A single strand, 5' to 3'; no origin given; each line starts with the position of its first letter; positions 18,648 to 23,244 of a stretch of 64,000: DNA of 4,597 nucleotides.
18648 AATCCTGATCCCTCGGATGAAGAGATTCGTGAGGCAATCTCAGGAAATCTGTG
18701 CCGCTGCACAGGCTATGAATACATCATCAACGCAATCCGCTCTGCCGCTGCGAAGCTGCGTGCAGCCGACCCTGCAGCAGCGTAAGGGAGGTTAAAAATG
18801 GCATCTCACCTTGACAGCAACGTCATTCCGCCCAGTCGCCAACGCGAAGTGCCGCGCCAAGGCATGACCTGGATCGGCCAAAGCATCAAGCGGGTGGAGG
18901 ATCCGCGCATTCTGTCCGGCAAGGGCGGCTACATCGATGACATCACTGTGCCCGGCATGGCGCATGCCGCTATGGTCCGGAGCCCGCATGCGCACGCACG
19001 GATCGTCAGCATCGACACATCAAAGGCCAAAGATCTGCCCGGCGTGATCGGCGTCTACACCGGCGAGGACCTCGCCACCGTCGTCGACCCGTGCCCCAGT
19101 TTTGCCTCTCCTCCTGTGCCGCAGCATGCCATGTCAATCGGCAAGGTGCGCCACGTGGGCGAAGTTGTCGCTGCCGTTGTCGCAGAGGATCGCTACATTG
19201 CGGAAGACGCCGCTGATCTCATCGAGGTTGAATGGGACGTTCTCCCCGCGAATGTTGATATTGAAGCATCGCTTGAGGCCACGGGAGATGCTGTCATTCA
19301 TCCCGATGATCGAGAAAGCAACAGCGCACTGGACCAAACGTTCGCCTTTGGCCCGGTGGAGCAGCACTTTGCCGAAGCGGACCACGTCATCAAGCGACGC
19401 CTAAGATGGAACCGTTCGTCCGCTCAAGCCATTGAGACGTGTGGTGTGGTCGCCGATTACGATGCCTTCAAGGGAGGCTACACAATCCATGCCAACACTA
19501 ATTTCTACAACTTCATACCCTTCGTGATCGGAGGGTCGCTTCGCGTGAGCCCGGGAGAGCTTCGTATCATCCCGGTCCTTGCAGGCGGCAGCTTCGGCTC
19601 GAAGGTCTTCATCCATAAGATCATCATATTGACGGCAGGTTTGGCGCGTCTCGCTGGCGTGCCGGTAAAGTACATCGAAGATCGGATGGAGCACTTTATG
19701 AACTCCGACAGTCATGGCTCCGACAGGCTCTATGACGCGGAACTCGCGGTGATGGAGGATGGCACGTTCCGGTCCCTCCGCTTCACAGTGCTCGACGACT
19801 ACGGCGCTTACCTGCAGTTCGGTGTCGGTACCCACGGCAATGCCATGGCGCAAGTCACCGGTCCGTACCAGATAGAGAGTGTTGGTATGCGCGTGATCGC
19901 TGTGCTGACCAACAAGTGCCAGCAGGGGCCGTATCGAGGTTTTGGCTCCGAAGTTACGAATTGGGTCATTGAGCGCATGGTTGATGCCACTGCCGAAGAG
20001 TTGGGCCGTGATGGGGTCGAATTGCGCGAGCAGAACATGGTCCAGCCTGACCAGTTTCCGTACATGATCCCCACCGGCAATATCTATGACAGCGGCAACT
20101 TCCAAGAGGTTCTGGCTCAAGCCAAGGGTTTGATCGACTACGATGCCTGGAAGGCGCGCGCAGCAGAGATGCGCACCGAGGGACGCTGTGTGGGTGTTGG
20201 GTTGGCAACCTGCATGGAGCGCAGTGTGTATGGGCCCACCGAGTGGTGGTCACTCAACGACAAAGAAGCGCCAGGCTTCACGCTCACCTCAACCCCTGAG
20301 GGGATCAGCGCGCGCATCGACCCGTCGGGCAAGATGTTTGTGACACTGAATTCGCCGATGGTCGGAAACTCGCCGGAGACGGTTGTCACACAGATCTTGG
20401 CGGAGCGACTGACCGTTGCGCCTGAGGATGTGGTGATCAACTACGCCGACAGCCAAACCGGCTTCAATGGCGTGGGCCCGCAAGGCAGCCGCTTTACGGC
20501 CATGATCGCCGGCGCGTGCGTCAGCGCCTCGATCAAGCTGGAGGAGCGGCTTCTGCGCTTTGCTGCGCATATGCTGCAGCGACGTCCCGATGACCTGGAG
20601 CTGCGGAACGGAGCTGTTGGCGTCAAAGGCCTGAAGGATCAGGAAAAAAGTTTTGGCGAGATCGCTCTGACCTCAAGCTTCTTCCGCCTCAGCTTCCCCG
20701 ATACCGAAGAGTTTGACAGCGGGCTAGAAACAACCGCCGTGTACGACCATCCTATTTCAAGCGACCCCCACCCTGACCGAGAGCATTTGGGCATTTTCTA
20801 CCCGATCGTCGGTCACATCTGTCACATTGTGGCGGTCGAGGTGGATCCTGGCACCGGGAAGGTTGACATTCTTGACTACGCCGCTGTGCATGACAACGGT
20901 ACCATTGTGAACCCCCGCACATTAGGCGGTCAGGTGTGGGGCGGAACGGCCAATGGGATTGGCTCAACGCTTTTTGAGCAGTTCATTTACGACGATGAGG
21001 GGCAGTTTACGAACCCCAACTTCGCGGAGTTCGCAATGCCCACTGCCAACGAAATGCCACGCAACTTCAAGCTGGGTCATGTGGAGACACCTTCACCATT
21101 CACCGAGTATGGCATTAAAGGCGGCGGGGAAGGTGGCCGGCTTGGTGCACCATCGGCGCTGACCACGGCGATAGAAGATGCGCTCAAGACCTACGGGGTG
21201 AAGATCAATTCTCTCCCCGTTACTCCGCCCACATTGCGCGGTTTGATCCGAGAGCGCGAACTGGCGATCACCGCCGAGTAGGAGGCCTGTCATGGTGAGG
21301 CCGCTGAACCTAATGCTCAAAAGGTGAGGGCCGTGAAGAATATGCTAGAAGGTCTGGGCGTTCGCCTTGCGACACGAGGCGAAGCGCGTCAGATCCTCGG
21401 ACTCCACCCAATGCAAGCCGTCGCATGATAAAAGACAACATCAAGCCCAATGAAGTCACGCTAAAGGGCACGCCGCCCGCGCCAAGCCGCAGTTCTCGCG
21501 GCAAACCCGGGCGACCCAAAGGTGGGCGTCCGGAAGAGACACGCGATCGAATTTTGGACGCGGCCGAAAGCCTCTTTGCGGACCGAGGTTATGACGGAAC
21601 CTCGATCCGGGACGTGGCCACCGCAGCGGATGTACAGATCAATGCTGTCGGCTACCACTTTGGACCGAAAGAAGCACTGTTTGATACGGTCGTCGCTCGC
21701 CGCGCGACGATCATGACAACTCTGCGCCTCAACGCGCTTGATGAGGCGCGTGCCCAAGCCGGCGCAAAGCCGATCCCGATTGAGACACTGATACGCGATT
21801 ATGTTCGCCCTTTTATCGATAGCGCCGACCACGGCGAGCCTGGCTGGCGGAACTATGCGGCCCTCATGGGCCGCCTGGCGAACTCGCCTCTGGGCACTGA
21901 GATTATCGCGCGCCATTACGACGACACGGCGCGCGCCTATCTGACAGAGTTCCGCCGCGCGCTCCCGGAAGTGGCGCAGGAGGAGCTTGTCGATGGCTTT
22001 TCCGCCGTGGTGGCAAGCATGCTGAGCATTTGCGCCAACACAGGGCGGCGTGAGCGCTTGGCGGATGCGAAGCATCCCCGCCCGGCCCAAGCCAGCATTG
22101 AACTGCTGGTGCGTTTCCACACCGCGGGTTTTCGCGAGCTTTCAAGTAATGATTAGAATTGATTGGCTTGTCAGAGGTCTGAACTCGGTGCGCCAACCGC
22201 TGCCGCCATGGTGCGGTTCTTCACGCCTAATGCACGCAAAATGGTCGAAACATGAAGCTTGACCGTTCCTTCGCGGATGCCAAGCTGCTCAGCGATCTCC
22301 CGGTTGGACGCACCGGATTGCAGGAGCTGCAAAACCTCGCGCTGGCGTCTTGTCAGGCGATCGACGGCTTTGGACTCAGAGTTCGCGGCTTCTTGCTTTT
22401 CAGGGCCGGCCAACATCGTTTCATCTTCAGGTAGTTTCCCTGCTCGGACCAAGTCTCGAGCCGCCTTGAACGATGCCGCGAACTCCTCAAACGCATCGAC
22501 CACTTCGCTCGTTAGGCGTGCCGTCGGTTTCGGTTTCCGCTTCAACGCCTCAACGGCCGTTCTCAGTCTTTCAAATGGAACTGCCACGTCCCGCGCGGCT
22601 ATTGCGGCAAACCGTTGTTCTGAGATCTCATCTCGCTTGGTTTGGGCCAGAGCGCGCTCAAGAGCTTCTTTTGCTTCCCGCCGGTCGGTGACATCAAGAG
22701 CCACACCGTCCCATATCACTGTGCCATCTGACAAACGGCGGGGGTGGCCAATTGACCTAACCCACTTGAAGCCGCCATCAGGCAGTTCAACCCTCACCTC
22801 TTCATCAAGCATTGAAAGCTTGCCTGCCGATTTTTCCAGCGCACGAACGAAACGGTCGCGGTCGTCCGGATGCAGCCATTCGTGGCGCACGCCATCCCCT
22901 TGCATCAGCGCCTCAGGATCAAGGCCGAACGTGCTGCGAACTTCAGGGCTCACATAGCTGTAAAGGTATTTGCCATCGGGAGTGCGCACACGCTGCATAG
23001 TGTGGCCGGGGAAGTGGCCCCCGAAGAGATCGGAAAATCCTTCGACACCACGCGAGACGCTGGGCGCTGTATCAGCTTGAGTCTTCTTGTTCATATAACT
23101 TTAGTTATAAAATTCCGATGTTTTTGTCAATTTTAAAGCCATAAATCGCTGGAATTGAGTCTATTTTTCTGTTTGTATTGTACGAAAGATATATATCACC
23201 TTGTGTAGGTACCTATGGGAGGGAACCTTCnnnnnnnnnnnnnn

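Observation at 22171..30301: Orphan 7-gene operon (BKACE, TRAP-PQM, fused E1 alpha-beta, RidA, HpcH aldolase) beside a PAS-LuxR regulator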

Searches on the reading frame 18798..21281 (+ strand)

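Call 7: search_protein_families(library=pfam, proteins=[window:18798-21281:+])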
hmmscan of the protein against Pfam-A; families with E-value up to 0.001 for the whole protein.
window:18798-21281:+ (827 aa): 3 families
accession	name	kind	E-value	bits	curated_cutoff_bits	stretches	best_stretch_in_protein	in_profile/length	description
PF20256.3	MoCoBD_2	-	3.9e-63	214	27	1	442-754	2-283/283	Molybdopterin cofactor-binding domain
PF02738.23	MoCoBD_1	-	1.1e-59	201.9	27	1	168-414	2-244/244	Molybdopterin cofactor-binding domain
PF01315.27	Ald_Xan_dh_C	-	8.9e-32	110.1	31.3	1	40-150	1-110/110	Aldehyde oxidase and xanthine dehydrogenase, a/b hammerhead domain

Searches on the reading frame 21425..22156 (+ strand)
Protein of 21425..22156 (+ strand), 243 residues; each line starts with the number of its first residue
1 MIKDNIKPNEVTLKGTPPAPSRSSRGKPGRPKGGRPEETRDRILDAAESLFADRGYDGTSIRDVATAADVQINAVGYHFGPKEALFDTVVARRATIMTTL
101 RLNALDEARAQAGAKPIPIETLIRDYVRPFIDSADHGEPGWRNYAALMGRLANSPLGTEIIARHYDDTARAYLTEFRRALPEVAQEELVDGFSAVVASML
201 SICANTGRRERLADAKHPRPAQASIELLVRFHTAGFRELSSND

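Call 7: search_protein_families(library=pfam, proteins=[window:21425-22156:+])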
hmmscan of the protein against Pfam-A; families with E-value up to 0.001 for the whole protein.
window:21425-22156:+ (243 aa): 3 families
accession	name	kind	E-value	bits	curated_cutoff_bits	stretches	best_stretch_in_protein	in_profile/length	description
PF17939.6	TetR_C_30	-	1.2e-23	84.1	26.3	1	126-235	3-115/115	Tetracyclin repressor-like, C-terminal domain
PF00440.29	TetR_N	-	5.2e-14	52.2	24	1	43-87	1-45/47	Bacterial regulatory proteins, tetR family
PF22564.2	HAAS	-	3.8e-05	24.4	27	0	36-64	14-42/55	HAAS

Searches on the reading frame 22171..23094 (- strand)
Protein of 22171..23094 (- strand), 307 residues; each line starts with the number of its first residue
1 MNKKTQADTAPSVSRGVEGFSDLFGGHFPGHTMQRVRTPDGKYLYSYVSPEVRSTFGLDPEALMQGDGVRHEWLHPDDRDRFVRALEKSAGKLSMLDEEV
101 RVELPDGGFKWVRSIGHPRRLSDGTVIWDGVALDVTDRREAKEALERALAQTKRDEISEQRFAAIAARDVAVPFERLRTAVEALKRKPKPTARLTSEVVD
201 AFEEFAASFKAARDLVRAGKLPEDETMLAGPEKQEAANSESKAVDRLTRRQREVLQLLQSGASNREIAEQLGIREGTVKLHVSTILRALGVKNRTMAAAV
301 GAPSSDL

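Call 5: search_protein_families(library=pfam, proteins=[window:22171-23094:-])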
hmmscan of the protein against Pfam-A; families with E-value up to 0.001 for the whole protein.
window:22171-23094:- (307 aa): 8 families
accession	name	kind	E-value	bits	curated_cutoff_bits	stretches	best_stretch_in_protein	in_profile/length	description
PF00196.25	GerE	-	3.7e-17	62.2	23.5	1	246-298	2-54/57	Bacterial regulatory proteins, luxR family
PF08447.18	PAS_3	-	3.1e-12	47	25.6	1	47-131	3-88/89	PAS fold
PF08281.18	Sigma70_r4_2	-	4.3e-09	36.3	25.7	1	242-288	6-53/54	Sigma-70, region 4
PF19610.4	DUF6115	-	7.1e-06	26.9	27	1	231-282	81-131/134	Family of unknown function (DUF6115)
PF22943.2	HTH_68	-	1.4e-05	25.1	27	1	252-279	8-35/45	Putative helix-turn-helix domain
PF04545.22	Sigma70_r4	-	7.7e-05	22.6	24.1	1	243-289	1-48/50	Sigma-70, region 4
PF13412.12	HTH_24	-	0.00035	20.5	21.9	1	248-282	2-38/48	Winged helix-turn-helix DNA-binding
PF13384.12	HTH_23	-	0.00036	20.7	24.6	0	249-279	5-35/50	Homeodomain-like domain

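Call 6: search_protein_families(library=ncbifam, proteins=[window:22171-23094:-])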
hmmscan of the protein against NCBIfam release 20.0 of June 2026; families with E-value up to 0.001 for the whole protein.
window:22171-23094:- (307 aa): 30 families (the best 25 are shown)
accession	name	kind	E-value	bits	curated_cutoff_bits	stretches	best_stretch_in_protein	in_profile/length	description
NF053781.1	cdiGMPphdstlr2612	equivalog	3.1e-16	58.2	1600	1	26-152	463-589/1268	Tlr1612 family c-di-GMP phosphodiesterase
NF007505.1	PRK10100.1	equivalog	6.9e-14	52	250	1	238-298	136-196/204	biofilm master transcriptional regulator CsgD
NF047785.1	respo_reg_MadR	equivalog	1.6e-13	50.5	300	1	238-298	140-200/209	MadR family response regulator transcription factor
NF007935.0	PRK10651.1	equivalog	3.6e-13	49.2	250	1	234-298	143-207/216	two-component system response regulator NarL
TIGR03020.2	EpsA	equivalog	3.5e-12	46.5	170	1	234-299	178-243/247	XrtB/PEP-CTERM-associated transcriptional regulator EpsA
NF041830.1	RR_TF_ErdR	exception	7.3e-10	38.9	390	1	234-299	138-203/213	response regulator transcription factor ErdR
NF007708.0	PRK10403.1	equivalog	4.9e-09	35.9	343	1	234-298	141-205/215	nitrate/nitrite response regulator protein NarP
NF052445.1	RespRegMctR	equivalog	6.9e-09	35.4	300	1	239-293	137-191/205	two-component system response regulator MctR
NF011896.0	PRK15369.1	equivalog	2e-08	34.1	242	1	235-294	138-197/211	two component system response regulator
NF003420.0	PRK04841.1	equivalog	4.5e-08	31.6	537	1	246-299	838-891/903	HTH-type transcriptional regulator MalT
NF038181.1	reg_ATPase_IniR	equivalog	1.3e-07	30.4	750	1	208-295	726-815/827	isoniazid response ATPase/transcriptional regulator IniR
TIGR02937.1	sigma70-ECF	superfamily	2.8e-07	30.3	42.9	1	143-289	66-161/165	sigma-70 family RNA polymerase sigma factor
TIGR02985.1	Sig70_bacteroi1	subfamily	3e-07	30.8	126.4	1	226-288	94-157/162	RNA polymerase sigma-70 factor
NF052366.1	photon_PedR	equivalog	5.1e-07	29.8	120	1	247-295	3-51/74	photosynthetic electron transport-dependent transcriptional regulator PedR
TIGR00229.1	sensory_box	domain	9.3e-07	29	22.9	1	47-145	29-126/126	PAS domain S-box protein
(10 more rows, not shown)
